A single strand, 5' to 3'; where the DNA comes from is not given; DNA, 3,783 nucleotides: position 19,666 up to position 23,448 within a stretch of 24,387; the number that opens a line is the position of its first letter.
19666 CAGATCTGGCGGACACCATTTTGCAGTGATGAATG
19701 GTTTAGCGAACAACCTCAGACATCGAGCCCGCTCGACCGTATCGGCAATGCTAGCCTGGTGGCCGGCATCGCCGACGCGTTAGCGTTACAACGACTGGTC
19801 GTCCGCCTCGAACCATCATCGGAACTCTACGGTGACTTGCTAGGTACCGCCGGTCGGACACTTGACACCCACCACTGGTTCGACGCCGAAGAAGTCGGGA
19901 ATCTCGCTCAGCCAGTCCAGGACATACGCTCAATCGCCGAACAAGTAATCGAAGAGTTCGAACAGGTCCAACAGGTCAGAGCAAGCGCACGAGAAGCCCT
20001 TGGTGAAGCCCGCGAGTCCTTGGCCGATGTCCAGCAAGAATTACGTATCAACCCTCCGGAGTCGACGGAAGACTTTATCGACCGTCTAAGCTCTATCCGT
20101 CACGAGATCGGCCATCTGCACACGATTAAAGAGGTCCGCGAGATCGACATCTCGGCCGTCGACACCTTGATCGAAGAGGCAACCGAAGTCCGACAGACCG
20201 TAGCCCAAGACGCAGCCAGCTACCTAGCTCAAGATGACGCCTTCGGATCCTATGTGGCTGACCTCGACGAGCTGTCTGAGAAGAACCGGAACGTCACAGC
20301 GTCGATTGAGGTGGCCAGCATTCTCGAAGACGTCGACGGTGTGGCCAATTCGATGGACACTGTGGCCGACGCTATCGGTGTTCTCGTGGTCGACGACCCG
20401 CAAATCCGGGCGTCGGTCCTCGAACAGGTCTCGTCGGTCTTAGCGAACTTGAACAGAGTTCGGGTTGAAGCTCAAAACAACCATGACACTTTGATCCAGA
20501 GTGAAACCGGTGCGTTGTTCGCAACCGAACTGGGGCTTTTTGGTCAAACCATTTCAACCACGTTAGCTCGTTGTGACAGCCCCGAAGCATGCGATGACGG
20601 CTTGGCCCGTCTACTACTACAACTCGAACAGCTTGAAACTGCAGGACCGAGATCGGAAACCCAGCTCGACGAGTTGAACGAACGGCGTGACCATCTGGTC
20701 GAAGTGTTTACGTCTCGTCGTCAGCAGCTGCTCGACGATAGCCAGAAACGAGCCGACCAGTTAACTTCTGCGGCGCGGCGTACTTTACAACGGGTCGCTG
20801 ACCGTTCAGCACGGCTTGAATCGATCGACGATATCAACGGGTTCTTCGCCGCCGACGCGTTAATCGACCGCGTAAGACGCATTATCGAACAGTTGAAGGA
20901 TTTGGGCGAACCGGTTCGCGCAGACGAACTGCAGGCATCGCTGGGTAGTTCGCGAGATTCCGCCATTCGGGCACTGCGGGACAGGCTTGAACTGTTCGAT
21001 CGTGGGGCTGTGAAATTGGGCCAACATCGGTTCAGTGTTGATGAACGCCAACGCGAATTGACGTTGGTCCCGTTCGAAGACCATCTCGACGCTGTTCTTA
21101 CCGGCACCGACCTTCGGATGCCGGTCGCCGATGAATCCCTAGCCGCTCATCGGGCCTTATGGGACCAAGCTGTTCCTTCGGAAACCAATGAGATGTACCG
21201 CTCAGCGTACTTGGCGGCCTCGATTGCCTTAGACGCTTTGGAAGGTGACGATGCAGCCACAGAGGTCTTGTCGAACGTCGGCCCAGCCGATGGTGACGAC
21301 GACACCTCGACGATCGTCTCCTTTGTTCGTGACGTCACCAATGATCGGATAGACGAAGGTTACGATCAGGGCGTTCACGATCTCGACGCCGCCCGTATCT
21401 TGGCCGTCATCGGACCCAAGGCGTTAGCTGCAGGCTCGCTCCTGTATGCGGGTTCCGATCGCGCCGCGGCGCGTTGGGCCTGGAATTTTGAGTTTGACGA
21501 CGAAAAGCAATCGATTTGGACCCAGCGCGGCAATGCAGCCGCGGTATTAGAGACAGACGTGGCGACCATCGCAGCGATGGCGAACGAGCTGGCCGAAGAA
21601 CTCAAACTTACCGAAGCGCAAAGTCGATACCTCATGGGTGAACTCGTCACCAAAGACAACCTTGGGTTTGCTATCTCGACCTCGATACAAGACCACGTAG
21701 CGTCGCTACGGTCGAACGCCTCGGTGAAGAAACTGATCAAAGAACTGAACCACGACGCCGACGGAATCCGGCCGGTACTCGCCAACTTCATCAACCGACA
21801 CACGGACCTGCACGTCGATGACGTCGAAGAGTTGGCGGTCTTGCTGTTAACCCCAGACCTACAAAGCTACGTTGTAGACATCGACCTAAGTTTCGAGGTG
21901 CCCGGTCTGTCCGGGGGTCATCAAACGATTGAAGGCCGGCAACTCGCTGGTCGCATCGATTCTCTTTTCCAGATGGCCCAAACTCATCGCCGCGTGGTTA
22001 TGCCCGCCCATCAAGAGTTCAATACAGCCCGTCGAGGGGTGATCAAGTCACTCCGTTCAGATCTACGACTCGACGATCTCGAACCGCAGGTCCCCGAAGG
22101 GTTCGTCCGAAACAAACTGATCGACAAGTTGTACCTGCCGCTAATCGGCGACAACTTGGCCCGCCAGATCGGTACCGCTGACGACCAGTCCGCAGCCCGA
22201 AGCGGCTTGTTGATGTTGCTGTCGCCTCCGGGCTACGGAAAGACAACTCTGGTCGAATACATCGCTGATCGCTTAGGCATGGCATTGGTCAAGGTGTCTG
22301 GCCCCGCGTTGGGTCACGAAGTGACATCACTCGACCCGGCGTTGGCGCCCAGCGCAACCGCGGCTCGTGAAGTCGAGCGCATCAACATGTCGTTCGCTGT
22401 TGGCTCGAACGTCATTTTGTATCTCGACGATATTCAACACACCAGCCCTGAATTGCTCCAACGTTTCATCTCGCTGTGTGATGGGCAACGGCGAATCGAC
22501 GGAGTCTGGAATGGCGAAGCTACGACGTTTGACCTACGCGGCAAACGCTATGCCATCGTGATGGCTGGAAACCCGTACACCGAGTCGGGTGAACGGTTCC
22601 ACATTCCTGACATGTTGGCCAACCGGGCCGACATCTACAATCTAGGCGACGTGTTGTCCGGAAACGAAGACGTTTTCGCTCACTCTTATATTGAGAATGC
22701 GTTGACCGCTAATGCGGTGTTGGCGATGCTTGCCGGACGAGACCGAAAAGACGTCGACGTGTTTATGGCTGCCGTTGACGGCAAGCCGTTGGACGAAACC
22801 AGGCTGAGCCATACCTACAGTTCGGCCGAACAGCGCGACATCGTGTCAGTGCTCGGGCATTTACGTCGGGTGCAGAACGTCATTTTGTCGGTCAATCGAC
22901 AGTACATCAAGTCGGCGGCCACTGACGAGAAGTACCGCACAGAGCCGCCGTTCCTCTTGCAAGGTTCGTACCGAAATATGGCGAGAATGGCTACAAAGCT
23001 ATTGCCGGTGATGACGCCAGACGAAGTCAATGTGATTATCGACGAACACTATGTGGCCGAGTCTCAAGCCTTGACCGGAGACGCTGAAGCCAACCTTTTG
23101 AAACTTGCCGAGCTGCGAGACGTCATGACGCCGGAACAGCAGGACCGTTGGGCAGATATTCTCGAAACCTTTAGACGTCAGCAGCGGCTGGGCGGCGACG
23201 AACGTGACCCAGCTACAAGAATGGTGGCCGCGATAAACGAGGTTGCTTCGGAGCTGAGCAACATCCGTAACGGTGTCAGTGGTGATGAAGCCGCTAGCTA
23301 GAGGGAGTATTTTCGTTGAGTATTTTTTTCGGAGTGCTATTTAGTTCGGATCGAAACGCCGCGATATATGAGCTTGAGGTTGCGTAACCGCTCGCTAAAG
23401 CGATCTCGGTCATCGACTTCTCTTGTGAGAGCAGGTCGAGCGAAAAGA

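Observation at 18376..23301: Architecture of the 1641-aa protein: the only P-loop is a C-terminal MoxR-type AAA+ core after about 1270 aa of non-ATPase sequence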

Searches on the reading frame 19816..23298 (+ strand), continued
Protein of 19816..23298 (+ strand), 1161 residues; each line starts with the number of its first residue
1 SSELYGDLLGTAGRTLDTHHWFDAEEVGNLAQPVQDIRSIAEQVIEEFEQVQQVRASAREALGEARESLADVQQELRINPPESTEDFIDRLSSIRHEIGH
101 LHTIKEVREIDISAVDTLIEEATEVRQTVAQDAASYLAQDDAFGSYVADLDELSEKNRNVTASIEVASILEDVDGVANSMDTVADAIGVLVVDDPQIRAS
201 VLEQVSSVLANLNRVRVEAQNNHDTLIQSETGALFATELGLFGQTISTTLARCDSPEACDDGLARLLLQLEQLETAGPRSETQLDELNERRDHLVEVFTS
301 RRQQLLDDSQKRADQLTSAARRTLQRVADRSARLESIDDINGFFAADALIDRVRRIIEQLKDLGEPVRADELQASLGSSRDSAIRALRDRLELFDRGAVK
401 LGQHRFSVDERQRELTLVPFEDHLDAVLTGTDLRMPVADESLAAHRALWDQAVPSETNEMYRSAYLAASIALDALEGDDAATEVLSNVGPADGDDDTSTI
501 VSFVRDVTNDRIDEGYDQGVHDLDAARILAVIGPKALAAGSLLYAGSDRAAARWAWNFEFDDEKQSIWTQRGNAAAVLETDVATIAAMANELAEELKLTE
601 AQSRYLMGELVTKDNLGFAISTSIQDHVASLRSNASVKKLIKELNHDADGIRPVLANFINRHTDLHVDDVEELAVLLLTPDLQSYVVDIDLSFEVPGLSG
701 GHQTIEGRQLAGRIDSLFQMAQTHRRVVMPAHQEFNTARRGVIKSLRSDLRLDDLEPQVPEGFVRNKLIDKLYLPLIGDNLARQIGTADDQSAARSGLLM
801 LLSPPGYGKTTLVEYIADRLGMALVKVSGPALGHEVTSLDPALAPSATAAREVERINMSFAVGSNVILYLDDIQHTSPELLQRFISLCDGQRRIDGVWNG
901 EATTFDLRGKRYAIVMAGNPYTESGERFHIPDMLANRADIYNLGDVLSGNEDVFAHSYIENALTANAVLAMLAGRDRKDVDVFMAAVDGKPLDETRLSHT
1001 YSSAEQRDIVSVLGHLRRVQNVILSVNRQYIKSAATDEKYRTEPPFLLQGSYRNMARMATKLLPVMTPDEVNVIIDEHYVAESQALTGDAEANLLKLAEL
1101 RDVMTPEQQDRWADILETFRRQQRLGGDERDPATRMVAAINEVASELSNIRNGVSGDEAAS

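Call 45: fold_search(model_id=the predicted structure, library=pdb)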
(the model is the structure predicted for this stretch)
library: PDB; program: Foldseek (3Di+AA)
matches with E <= 10: 813; with E <= 0.001: 54
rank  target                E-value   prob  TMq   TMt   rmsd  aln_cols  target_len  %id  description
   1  7k58_C                4.9e-07  1.00  0.13  0.04  44.8      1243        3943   12  Structure of outer-arm dyneins bound to microtubule with microtubule binding state 1(MTBS-1) (released 2021-09-29)
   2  8j07_k8               5.1e-07  1.00  0.13  0.04  50.0      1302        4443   11  96nm repeat of human respiratory doublet microtubule and associated axonemal complexes (released 2023-07-26)
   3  7k5b_C                6.3e-07  1.00  0.13  0.05  43.6      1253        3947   12  Structure of outer-arm dynein bound to microtubule doublet in microtubule binding state 2 (MTBS-2) (released 2021-09-29)
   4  9dgq_m                4.4e-05  0.99  0.13  0.05  58.2      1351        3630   12  Structure of dynein-1 on microtubules (released 2025-09-10)
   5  6l1q_A                5.2e-05  1.00  0.17  0.63   7.4       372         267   16  Crystal structure of AfCbbQ2, a MoxR AAA+-ATPase and CbbQO-type Rubisco activase from Acidithiobacillus ferrooxidans (released 2019-12-18)
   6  8efv_B                6.2e-05  1.00  0.14  0.38  13.0       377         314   15  Structure of single homo-hexameric Holliday junction ATP-dependent DNA helicase RuvB motor (released 2023-05-10)
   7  9dgr_m                6.5e-05  0.99  0.13  0.04  52.4      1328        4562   12  Composite structure of dynein-dynactin on microtubules (released 2025-09-10)
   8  8efv_A                6.7e-05  1.00  0.13  0.37  14.0       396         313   16  Structure of single homo-hexameric Holliday junction ATP-dependent DNA helicase RuvB motor (released 2023-05-10)
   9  7x5b                  9.4e-05  1.00  0.14  0.39  12.1       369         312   17  Crystal structure of RuvB (released 2023-03-08)
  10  8glv_DA               9.8e-05  0.96  0.12  0.04  44.6      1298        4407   11  96-nm repeat unit of doublet microtubules from Chlamydomonas reinhardtii flagella (released 2023-05-31)
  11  8j07_g1               1.1e-04  0.95  0.12  0.05  47.7      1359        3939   10  96nm repeat of human respiratory doublet microtubule and associated axonemal complexes (released 2023-07-26)
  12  7pbl_D                1.4e-04  1.00  0.14  0.43  12.9       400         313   14  RuvAB branch migration motor complexed to the Holliday junction - RuvB AAA+ state s1 [t2 dataset] (released 2022-09-14)
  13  9qh7_E                1.6e-04  1.00  0.12  0.47  11.1       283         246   18  NorQ in complex with NorD VWA domain steep staircase subset 1 from Paracoccus denitrificans (released 2026-03-25)
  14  7z8f_e                1.8e-04  0.97  0.13  0.04  56.3      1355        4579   12  Composite structure of dynein-dynactin-BICDR on microtubules (released 2022-07-27)
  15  7pbl_A                2.0e-04  1.00  0.11  0.34   9.9       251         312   18  RuvAB branch migration motor complexed to the Holliday junction - RuvB AAA+ state s1 [t2 dataset] (released 2022-09-14)
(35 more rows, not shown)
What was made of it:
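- Closest known: CbbQ / NorQ. Same: Foldseek target-normalised TM-scores are 0.5-0.63 (call 45).
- Closest known: Dynein and midasin AAA modules. Same: Foldseek gives its best E-values, 5e-7, to dynein heavy chains over long helix-plus-AAA alignments (call 45).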

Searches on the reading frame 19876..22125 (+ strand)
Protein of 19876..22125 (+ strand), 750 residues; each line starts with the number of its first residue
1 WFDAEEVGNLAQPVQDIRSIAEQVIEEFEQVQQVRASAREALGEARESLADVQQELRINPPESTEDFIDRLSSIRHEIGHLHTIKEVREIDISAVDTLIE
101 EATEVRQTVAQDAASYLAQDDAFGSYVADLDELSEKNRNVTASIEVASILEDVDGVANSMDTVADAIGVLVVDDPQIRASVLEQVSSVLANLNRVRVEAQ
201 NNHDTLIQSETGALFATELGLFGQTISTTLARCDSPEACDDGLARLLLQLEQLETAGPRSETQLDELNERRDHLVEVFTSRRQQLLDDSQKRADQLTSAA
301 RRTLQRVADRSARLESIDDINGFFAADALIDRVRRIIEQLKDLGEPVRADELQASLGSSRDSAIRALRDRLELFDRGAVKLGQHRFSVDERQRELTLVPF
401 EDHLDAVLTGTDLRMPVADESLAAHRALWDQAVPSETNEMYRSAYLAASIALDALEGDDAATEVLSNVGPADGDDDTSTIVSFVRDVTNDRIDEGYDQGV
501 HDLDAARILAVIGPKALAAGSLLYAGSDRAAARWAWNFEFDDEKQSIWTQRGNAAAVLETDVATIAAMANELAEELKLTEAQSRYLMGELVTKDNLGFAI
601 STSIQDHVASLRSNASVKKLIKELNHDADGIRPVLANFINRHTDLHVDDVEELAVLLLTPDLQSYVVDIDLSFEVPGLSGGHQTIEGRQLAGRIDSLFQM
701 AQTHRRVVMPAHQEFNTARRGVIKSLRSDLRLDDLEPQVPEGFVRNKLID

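Call 31: search_protein_families(library=pfam, proteins=[window:19876-22125:+], max_evalue=10)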
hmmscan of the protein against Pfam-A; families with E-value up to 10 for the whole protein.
window:19876-22125:+ (750 aa): 13 families
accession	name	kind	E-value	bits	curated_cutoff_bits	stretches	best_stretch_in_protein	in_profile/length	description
PF25472.1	DUF7902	-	3.3e-15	56.5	26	1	121-202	1-82/85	Domain of unknown function (DUF7902)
PF25655.1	Phi6_P8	-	0.0019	18.8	27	1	83-151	46-114/143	Phi6 bacteriophage P8 capsid protein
PF04048.20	Sec8_N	-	0.072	13.4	26.8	1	21-90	67-135/142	Exocyst complex component Sec8 N-terminal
PF16763.10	Spidroin_N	-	0.096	13.2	27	0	73-145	14-87/125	Major ampullate spidroin 1, spider silk protein 1, N-term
PF06160.17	EzrA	-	0.12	11.1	39.6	1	6-113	380-488/557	Septation ring formation regulator, EzrA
PF06840.17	PDC10_C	-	0.17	12.4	27.3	1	274-340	16-80/90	Programmed cell death protein 10, C-terminal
PF14567.11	SUKH_5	-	0.18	12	27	1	23-108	3-86/142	SMI1-KNR4 cell-wall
PF08279.18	HTH_11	-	0.21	12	25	1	332-367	1-36/55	HTH domain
PF15233.11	SYCE1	-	0.25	11.8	27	1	22-56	8-42/152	Synaptonemal complex central element protein 1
PF01441.24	Lipoprotein_6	-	0.29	11.6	27.8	1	127-178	1-49/170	Lipoprotein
PF05802.16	SctB2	-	0.58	11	26.5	1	5-57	93-143/162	SPI-2 type 3 secretion system translocon protein SctB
PF10368.14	YkyA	-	3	8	28.8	1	249-354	9-108/186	Putative cell-wall binding lipoprotein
PF02050.21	FliJ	-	3.1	8.5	28.4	1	10-56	43-89/123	Flagellar FliJ protein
